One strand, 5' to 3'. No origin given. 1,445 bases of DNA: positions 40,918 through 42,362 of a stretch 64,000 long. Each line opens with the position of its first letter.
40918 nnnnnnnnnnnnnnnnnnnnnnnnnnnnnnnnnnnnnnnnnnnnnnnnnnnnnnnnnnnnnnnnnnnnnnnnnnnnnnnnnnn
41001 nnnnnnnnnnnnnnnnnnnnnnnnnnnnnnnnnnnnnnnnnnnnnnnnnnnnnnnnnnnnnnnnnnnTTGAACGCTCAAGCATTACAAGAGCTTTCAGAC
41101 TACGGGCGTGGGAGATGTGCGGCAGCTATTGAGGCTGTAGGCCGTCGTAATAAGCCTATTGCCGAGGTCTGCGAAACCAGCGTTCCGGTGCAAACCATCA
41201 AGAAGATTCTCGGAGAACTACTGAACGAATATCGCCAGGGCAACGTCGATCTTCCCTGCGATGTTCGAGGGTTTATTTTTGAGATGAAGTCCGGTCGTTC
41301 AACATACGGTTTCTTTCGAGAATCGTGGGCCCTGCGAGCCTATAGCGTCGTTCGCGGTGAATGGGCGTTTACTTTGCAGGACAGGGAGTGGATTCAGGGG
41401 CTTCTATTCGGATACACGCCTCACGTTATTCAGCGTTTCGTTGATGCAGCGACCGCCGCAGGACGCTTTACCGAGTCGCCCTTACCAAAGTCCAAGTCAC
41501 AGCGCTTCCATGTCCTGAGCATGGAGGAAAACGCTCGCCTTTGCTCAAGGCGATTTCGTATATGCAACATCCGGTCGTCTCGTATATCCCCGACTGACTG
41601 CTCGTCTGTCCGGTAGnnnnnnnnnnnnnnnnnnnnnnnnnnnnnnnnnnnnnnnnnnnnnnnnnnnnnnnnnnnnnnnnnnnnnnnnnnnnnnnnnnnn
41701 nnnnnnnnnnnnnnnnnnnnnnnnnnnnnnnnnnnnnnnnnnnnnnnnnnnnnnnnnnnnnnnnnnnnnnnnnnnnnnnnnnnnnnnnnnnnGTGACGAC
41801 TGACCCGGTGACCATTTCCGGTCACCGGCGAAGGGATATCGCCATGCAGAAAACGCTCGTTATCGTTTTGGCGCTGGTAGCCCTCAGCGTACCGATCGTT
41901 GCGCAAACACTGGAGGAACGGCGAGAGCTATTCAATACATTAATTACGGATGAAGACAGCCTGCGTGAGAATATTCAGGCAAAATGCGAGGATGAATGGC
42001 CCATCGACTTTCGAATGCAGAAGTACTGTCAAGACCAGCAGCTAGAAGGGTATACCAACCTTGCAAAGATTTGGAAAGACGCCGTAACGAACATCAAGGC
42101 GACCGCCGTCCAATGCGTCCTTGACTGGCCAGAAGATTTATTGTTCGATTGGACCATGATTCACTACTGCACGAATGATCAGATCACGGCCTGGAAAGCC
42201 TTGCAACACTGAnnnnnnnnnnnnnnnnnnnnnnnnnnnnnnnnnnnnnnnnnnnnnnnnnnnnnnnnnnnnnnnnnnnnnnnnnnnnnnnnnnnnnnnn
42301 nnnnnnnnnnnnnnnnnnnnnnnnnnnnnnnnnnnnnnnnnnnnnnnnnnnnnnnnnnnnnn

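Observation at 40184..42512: Complete IS1-family element with IRs and an 8-bp TSD mobilised with about 1.4 kb of passenger DNA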

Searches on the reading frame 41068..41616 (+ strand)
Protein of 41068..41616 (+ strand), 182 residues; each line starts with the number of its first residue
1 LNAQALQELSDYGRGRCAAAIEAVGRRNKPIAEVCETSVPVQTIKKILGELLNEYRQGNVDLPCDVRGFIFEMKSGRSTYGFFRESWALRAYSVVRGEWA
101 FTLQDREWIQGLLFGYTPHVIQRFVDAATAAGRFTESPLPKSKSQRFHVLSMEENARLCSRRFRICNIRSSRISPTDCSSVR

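Call 4: search_protein_families(library=pfam, proteins=[window:41068-41616:+], max_evalue=0.01)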
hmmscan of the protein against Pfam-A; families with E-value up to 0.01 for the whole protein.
window:41068-41616:+ (182 aa): 0 families

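Call 5: search_protein_families(library=ncbifam, proteins=[window:41068-41616:+], max_evalue=0.01)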
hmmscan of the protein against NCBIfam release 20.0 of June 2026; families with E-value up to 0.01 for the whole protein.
window:41068-41616:+ (182 aa): 0 families

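Call 37: search_protein_representatives(protein=window:41068-41616:+)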
Query: 182 residues. Proteins with E-value up to 0.001 (for the whole library): 64; up to 1e-10: 22; up to 1e-30: 1. The best 64 are listed.
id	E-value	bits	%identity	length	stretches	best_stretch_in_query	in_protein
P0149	5.4e-68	244.5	67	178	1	7-179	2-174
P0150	5.1e-18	81.8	42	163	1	9-130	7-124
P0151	3.9e-17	78.9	37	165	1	7-144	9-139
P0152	1.6e-16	76.9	41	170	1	5-133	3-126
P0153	4.0e-15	72.3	42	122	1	9-128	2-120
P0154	1.5e-14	70.5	36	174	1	8-131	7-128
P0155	1.7e-14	70.3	38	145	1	9-138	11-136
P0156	4.0e-14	69.1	38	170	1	9-165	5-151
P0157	4.7e-14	68.8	39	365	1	7-160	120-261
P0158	9.1e-14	67.9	37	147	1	6-127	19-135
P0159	1.9e-13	66.8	37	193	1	9-135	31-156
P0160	3.7e-13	65.9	37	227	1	8-159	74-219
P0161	1.0e-12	64.5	44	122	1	9-130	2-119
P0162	2.5e-12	63.2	39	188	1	9-131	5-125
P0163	2.8e-12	63.1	34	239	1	7-141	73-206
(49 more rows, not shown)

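Call 53: find_encoding_contigs(protein=P0149, flank=4000, max_places=3)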
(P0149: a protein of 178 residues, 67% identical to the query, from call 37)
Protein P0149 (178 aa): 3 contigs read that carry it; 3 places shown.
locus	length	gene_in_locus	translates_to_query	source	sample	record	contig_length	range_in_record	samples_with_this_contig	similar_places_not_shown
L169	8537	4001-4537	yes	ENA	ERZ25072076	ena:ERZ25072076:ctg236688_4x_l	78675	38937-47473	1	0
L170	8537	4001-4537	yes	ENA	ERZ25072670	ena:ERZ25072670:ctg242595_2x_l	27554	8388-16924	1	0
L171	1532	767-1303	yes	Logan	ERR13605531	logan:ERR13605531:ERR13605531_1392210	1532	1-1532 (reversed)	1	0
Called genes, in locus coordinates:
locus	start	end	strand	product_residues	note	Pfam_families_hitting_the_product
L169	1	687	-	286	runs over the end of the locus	PF00535:Glycos_transf_2, PF10111:Glyco_tranf_2_2 (weak), PF13641:Glyco_tranf_2_3 (weak)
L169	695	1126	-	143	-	-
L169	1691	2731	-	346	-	PF00534:Glycos_transf_1, PF13692:Glyco_trans_1_4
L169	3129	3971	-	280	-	-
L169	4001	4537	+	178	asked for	-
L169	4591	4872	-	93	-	-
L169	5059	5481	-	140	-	PF00872:Transposase_mut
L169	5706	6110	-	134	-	-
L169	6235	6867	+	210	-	-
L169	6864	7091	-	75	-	-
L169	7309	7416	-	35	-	PF00239:Resolvase (weak)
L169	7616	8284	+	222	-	PF01656:CbiA, PF07015:VirC1, PF09140:MipZ (faint), PF10609:ParA (faint), PF13614:AAA_31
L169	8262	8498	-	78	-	-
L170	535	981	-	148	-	PF00239:Resolvase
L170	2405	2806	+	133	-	-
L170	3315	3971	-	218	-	-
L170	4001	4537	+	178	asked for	-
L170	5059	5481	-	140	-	PF00872:Transposase_mut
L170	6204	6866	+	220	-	-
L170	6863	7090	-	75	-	-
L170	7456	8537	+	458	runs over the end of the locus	PF05896:NQRA_N, PF24836:NQRA_2nd, PF11973:NQRA_SLBB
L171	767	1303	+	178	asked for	-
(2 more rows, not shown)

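Call 54: find_encoding_contigs(protein=window:41068-41616:+, flank=5000, max_places=5)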
Protein window:41068-41616:+ (182 aa): no gene with exactly this product is on record in the collection.

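Call 65: search_protein_families(library=pfam, proteins=[window:41068-41616:+, P0150], max_evalue=0.01)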
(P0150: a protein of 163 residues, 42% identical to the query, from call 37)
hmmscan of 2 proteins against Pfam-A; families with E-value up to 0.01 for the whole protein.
window:41068-41616:+ (182 aa): 0 families

P0150 (163 aa): 0 families

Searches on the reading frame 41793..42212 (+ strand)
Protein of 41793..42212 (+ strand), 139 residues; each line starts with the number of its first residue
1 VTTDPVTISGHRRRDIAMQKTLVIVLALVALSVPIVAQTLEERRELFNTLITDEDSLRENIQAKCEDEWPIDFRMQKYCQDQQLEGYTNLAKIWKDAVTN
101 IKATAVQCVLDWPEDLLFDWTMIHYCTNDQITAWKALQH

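Call 4: search_protein_families(library=pfam, proteins=[window:41793-42212:+], max_evalue=0.01)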
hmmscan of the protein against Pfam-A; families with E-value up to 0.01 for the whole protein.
window:41793-42212:+ (139 aa): 0 families

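Call 5: search_protein_families(library=ncbifam, proteins=[window:41793-42212:+], max_evalue=0.01)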
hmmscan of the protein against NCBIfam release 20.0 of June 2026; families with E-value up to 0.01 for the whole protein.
window:41793-42212:+ (139 aa): 0 families

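Call 21: search_protein_families(library=pfam, proteins=[window:41844-42209:+], max_evalue=1)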
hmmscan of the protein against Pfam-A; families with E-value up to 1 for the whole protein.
seq(122 aa): 1 family
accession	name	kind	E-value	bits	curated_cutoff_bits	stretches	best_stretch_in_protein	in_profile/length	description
PF18691.7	Cdc13_OB2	-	0.083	13.4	25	1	18-70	54-103/111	Cell division control protein 13, OB2 domain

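Call 34: find_homologous_proteins(query=window:41844-42212:+)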
Query window:41844-42212:+ (122 aa): 7 proteins with E <= 0.001 among 10 candidates.
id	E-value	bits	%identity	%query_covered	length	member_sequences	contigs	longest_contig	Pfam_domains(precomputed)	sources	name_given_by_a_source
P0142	9.0e-71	254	95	100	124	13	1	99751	-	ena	-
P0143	4.3e-60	219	95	82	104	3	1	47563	-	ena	-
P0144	5.9e-56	206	78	94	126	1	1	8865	-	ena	-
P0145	1.4e-44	169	64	88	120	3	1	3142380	-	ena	-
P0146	1.7e-42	162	61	89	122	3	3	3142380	-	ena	-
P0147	2.2e-41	159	57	97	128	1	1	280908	-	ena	-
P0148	8.0e-39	151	58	89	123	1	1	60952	-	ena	-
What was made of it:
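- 41844..42212 (+): Cargo gene 2 (orfC): a 122-aa Cys-rich protein with a signal peptide. It has seven homologs at 57-95% identity (call 34).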

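Call 35: find_encoding_contigs(protein=P0142, flank=4000, max_places=3)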
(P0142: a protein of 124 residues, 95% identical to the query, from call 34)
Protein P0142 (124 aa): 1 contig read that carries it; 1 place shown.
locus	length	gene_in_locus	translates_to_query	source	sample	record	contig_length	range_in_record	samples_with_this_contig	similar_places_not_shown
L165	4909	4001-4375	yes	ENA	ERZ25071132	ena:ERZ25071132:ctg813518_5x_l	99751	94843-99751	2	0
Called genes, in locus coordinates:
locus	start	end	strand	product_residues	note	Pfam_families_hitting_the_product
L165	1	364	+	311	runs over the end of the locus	PF01555:N6_N4_Mtase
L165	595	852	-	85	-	-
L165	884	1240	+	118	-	-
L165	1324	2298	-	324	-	PF12762:DDE_Tnp_IS1595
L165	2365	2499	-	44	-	-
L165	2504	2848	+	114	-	-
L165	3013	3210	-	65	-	-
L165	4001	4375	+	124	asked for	-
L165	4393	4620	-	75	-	-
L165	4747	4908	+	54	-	?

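Call 36: find_encoding_contigs(protein=P0145, flank=4000, max_places=3)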
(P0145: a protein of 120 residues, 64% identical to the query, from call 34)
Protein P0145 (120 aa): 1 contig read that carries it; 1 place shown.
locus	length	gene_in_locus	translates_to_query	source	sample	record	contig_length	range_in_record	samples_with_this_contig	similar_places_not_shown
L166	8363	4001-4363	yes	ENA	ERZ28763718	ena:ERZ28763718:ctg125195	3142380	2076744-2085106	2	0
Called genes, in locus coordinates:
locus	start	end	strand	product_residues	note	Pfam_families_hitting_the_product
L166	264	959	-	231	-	PF13683:rve_3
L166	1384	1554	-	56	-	PF07411:DUF1508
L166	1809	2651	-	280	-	PF03400:DDE_Tnp_IS1 (faint), PF13610:DDE_Tnp_IS240 (faint)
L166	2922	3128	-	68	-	-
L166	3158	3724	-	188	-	-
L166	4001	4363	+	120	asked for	-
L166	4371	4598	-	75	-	-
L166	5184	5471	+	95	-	PF13683:rve_3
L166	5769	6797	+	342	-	-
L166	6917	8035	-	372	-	-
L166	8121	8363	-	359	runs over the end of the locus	-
